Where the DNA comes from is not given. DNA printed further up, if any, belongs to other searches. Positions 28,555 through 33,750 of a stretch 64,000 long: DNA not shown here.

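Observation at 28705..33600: Giant DUF4011/Upf1-like helicase look-alike in which every ATPase motif I can place is replaced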

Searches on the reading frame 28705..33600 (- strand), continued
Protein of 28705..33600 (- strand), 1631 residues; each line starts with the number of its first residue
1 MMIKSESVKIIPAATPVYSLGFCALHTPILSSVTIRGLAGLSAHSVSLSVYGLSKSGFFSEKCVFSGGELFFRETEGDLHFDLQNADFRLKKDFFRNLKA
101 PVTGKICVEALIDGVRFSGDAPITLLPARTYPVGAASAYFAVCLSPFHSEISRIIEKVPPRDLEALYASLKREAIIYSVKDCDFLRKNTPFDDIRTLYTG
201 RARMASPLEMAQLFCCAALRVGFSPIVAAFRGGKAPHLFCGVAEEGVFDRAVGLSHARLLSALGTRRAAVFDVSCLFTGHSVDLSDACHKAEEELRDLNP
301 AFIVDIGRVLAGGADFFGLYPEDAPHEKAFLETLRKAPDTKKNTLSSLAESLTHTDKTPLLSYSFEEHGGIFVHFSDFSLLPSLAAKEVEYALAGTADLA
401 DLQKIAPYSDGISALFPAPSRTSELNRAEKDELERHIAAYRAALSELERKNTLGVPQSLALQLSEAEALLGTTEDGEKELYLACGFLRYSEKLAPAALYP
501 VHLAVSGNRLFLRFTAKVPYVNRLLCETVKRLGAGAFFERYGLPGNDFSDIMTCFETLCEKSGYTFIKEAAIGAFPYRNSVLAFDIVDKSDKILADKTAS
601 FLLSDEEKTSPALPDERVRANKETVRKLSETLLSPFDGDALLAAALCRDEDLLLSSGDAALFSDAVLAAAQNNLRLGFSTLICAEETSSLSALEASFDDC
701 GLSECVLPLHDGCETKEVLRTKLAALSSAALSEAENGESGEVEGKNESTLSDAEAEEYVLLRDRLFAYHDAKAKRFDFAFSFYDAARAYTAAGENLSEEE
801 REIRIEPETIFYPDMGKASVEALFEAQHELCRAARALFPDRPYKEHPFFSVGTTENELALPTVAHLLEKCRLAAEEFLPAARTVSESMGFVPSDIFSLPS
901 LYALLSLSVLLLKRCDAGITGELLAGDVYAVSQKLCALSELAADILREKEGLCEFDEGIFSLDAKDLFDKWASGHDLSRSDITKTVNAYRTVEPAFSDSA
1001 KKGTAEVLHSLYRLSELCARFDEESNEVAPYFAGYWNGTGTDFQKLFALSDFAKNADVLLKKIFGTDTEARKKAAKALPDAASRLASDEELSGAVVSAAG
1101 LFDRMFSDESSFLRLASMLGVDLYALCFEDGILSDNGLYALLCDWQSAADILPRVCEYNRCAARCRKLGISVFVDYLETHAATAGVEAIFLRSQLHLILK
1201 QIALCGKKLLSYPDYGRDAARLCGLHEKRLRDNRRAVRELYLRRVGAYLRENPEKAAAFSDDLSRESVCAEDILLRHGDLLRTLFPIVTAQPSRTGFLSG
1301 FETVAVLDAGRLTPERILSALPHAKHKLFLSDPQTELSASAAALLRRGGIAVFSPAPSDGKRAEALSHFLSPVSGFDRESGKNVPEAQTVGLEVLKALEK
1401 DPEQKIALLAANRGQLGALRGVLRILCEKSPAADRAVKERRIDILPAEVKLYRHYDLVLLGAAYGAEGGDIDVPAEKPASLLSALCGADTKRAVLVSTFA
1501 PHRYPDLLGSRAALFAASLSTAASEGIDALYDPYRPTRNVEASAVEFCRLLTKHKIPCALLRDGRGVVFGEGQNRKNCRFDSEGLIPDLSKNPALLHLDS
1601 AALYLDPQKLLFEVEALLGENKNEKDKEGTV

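Call 38: search_protein_families(library=pfam, proteins=[P0023, P0021], max_evalue=1)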
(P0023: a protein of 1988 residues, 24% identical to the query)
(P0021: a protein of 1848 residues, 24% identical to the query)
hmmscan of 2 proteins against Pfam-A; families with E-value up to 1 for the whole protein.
P0023 (1988 aa): 23 families
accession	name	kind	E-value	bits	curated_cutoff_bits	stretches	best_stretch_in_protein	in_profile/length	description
PF13195.11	DUF4011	-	1.1e-45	155.8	22.2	1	396-564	1-158/158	Protein of unknown function (DUF4011)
PF18741.7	MTES_1575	-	3.7e-34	117.1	38.2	1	1619-1714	1-94/96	REase_MTES_1575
PF13086.12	AAA_11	-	2.8e-18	67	27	2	1309-1350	211-253/257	AAA domain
PF13087.12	AAA_12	-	5.7e-15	55.8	27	1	1374-1571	6-193/195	AAA domain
PF13604.12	AAA_30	-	4.6e-10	40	27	2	682-743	4-67/191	AAA domain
PF11784.13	DUF3320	-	8.1e-09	35.8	25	1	1843-1889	2-48/50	Protein of unknown function (DUF3320)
PF13245.12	AAA_19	-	1.8e-08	35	25.1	2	684-740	1-59/134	AAA domain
PF04480.18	DUF559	-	1.1e-05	25.7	20.6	1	1662-1716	57-108/109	Protein of unknown function (DUF559)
PF19698.5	DUF6197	-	0.0032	18.2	24.6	1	155-211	5-52/111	Family of unknown function (DUF6197)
PF04851.21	ResIII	-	0.0032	17.8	22.5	1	692-736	21-67/164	Type III restriction enzyme, res subunit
PF01443.25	Viral_helicase1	-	0.006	16.9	21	0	1304-1350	50-100/228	Viral superfamily 1 RNA helicase core domain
PF00270.35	DEAD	-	0.0061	16.7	26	1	683-741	3-65/167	DEAD/DEAH box helicase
PF01078.27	Mg_chelatase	-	0.016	15.1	20.3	1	683-721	11-48/207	Magnesium chelatase, subunit ChlI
PF13191.12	AAA_16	-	0.02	15.8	32.6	1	688-739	15-65/167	AAA ATPase domain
PF00580.27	UvrD-helicase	-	0.021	15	23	1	693-723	12-46/271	UvrD/REP helicase N-terminal domain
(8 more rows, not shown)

P0021 (1848 aa): 21 families
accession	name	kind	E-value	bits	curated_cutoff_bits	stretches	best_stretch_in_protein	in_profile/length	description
PF13195.11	DUF4011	-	9.9e-45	152.8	22.2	1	398-569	1-158/158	Protein of unknown function (DUF4011)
PF18741.7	MTES_1575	-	5.9e-34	116.5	38.2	1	1638-1735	1-96/96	REase_MTES_1575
PF13086.12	AAA_11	-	1.6e-19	71.1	27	2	1322-1365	209-253/257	AAA domain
PF13087.12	AAA_12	-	7e-15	55.5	27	1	1393-1588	8-191/195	AAA domain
PF13245.12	AAA_19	-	1.2e-10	42.1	25.1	2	688-810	1-116/134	AAA domain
PF13604.12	AAA_30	-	2.1e-10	41.1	27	2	686-813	4-117/191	AAA domain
PF11784.13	DUF3320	-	6.7e-05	23.2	25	1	1817-1848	2-33/50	Protein of unknown function (DUF3320)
PF09848.15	SLFN-g3_helicase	-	0.0001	22.2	24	0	1312-1340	65-93/354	Schlafen group 3, DNA/RNA helicase domain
PF01443.25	Viral_helicase1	-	0.00059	20.2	21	1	1317-1365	48-100/228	Viral superfamily 1 RNA helicase core domain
PF04851.21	ResIII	-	0.0016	18.8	22.5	1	696-752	21-79/164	Type III restriction enzyme, res subunit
PF13401.12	AAA_22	-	0.014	16.1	27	1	702-786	9-86/130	AAA domain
PF00270.35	DEAD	-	0.019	15.1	26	1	687-751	3-70/167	DEAD/DEAH box helicase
PF05127.21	NAT10_TcmA_helicase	-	0.022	15.1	22.7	1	702-822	1-128/176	RNA cytidine acetyltransferase NAT10/TcmA, helicase domain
PF04480.18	DUF559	-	0.033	14.5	20.6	1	1681-1721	57-94/109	Protein of unknown function (DUF559)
PF12775.13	AAA_7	-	0.051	13.5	25.8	1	694-723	29-58/181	P-loop containing dynein motor region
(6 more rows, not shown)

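Call 45: find_encoding_contigs(protein=P0001, flank=3000, max_places=6)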
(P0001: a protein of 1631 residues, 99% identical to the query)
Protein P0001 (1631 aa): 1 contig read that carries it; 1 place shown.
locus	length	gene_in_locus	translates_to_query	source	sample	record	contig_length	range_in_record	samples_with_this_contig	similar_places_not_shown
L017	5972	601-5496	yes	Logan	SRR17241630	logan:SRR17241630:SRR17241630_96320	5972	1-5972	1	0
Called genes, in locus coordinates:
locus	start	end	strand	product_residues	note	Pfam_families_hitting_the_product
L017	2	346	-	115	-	?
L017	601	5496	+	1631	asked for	-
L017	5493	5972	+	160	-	?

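Call 46: find_encoding_contigs(protein=P0002, flank=6000, max_places=2)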
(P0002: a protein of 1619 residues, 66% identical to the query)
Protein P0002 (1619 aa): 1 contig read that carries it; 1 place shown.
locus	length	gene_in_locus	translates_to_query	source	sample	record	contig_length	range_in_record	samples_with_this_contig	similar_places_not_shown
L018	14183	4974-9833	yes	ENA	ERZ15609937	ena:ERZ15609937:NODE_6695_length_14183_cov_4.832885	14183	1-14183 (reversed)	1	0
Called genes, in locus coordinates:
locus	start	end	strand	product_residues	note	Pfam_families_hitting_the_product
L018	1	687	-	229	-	?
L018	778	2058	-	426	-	PF12897:Asp_aminotransf, PF00155:Aminotran_1_2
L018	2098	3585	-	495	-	PF01336:tRNA_anti-codon, PF00152:tRNA-synt_2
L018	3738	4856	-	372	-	PF00370:FGGY_N (weak), PF00480:ROK, PF01869:BcrAD_BadFG (faint), PF02685:Glucokinase (faint)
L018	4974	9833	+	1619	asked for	-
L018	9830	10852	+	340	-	PF00022:Actin (faint), PF06723:MreB_Mbl, PF00012:HSP70, PF14450:FtsA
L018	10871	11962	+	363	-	PF00149:Metallophos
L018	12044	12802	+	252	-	PF00814:TsaD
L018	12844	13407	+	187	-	PF00156:Pribosyltran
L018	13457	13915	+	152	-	PF01741:MscL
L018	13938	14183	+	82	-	?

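Call 50: search_protein_families(library=pfam, alignment_id=A1, max_evalue=1)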
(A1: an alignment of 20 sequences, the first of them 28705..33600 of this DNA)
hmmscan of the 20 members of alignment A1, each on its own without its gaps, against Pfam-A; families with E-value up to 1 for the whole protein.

A. member 1, window:28705-33600:- (1631 aa): 2 families
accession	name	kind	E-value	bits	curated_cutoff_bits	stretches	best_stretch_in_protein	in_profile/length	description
PF13195.11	DUF4011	-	0.027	14.9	22.2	1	472-526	92-155/158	Protein of unknown function (DUF4011)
PF17841.6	Bep_C_terminal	-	0.037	14.8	29.5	1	1399-1452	42-95/97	BID domain of Bartonella effector protein (Bep)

B. families by the number of members that match (of 20 scanned): 22 families
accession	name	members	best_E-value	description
PF13195.11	DUF4011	11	0.0041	Protein of unknown function (DUF4011)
PF07834.16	RanGAP1_C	1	0.012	RanGAP1 C-terminal domain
PF19387.4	DUF5962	1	0.013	Family of unknown function (DUF5962)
PF20654.3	Sec3_C-term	1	0.014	Exocyst complex component Sec3, C-terminal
PF13732.12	DrrA1-3_C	1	0.016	ATP-binding protein DrrA1-3-like, C-terminal domain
PF17841.6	Bep_C_terminal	1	0.037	BID domain of Bartonella effector protein (Bep)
PF16733.10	NRho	1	0.047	Rhomboid N-terminal domain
PF09989.15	DUF2229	1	0.063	CoA enzyme activase uncharacterised domain (DUF2229)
PF18741.7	MTES_1575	1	0.087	REase_MTES_1575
PF21737.2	DUF6865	1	0.097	Family of unknown function (DUF6865)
PF17221.8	COMMD1_N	1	0.097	COMMD1 N-terminal domain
PF04480.18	DUF559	1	0.11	Protein of unknown function (DUF559)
PF11264.13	ThylakoidFormat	1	0.12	Thylakoid formation protein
PF22899.2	SMCHD1_S5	1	0.16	SMCHD1, ribosomal S5 domain 2-like domain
PF25426.1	AAA_lid_BCS1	1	0.19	Mitochondrial chaperone BCS1-like, ATPase lid domain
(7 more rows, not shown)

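Call 59: list_cluster_members(proteins=[P0006, P0007, P0011, P0012, P0017, P0020, P0023, P0032])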
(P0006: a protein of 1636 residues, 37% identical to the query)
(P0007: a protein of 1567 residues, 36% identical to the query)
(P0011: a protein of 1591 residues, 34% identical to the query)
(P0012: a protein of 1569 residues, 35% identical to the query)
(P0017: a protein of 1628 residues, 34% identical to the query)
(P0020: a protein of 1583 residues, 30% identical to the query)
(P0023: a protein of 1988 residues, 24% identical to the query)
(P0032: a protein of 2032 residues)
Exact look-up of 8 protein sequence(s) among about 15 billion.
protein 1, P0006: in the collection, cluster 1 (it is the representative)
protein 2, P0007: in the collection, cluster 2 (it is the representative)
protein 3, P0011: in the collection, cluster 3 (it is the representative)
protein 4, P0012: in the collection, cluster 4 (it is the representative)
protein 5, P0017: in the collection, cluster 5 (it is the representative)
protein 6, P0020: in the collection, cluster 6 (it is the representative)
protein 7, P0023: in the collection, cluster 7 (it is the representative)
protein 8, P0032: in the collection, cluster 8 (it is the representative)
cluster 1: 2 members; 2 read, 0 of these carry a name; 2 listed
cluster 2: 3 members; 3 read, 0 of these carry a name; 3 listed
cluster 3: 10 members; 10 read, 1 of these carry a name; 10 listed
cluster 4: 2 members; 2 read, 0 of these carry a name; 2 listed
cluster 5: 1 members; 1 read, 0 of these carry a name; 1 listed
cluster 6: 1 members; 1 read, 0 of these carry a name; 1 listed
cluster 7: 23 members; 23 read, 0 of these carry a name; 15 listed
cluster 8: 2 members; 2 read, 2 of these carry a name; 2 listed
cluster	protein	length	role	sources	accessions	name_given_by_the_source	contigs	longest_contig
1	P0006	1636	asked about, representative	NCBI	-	-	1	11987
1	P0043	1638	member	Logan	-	-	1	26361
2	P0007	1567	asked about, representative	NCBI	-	-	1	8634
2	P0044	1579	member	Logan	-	-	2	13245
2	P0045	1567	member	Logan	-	-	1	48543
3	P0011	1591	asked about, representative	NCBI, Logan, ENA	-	-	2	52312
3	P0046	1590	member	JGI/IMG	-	hypothetical protein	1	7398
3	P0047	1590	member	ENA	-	-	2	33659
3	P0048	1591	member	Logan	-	-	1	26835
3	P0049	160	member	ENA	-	-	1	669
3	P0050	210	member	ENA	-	-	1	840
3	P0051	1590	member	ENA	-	-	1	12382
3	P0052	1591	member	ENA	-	-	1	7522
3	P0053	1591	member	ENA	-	-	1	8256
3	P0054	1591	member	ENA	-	-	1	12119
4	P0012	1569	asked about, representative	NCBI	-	-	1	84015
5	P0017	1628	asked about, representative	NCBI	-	-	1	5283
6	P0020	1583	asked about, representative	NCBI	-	-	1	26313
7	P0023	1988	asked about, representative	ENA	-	-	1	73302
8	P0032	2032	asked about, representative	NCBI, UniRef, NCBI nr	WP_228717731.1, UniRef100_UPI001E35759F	DUF4011 domain-containing protein [Allosaccharopolyspora coralli] | DUF4011 domain-containing protein n=1 Tax=Allosaccharopolyspora coralli TaxID=2665642 ...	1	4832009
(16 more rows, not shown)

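Call 66: find_encoding_contigs(protein=P0023, flank=8000, max_places=3)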
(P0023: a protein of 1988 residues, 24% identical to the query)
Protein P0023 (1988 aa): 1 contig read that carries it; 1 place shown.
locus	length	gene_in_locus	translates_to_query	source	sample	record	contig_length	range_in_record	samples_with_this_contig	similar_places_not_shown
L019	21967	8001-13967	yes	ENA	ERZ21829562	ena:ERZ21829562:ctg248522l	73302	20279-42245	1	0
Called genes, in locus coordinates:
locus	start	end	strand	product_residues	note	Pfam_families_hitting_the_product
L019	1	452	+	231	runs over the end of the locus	PF13384:HTH_23, PF13518:HTH_28, PF13551:HTH_29, PF13565:HTH_32 (weak)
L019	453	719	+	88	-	-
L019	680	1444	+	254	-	PF01695:IstB_IS21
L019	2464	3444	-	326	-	PF24981:Beta-prop_ATRN-LZTR1, PF24681:Kelch_KLHDC2_KLHL20_DRC7, PF01344:Kelch_1, PF13964:Beta-prop_Calicin, PF13415:Beta-prop_FBX42, PF24681:Kelch_KLHDC2_KLHL20_DRC7, PF24996:NANM, PF01344:Kelch_1, +4 more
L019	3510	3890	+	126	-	PF01527:HTH_Tnp_1 (weak)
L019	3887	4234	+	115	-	PF05717:TnpB_IS66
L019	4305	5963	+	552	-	PF13007:LZ_Tnp_IS66, PF13005:zf-IS66, PF03050:DDE_Tnp_IS66, PF13817:DDE_Tnp_IS66_C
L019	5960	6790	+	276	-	PF02985:HEAT (faint), PF13646:HEAT_2 (weak)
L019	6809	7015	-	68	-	-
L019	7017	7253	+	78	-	-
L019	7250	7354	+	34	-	-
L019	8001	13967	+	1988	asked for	PF13195:DUF4011, PF13086:AAA_11, PF13245:AAA_19 (faint), PF13086:AAA_11, PF13087:AAA_12, PF04480:DUF559 (weak), PF18741:MTES_1575, PF11784:DUF3320, +1 more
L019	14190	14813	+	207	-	-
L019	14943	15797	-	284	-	PF12760:Zn_ribbon_IS1595 (weak), PF12762:DDE_Tnp_IS1595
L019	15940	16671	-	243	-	PF01695:IstB_IS21, PF00308:Bac_DnaA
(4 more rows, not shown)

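Call 67: find_encoding_contigs(protein=P0032, flank=8000, max_places=1)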
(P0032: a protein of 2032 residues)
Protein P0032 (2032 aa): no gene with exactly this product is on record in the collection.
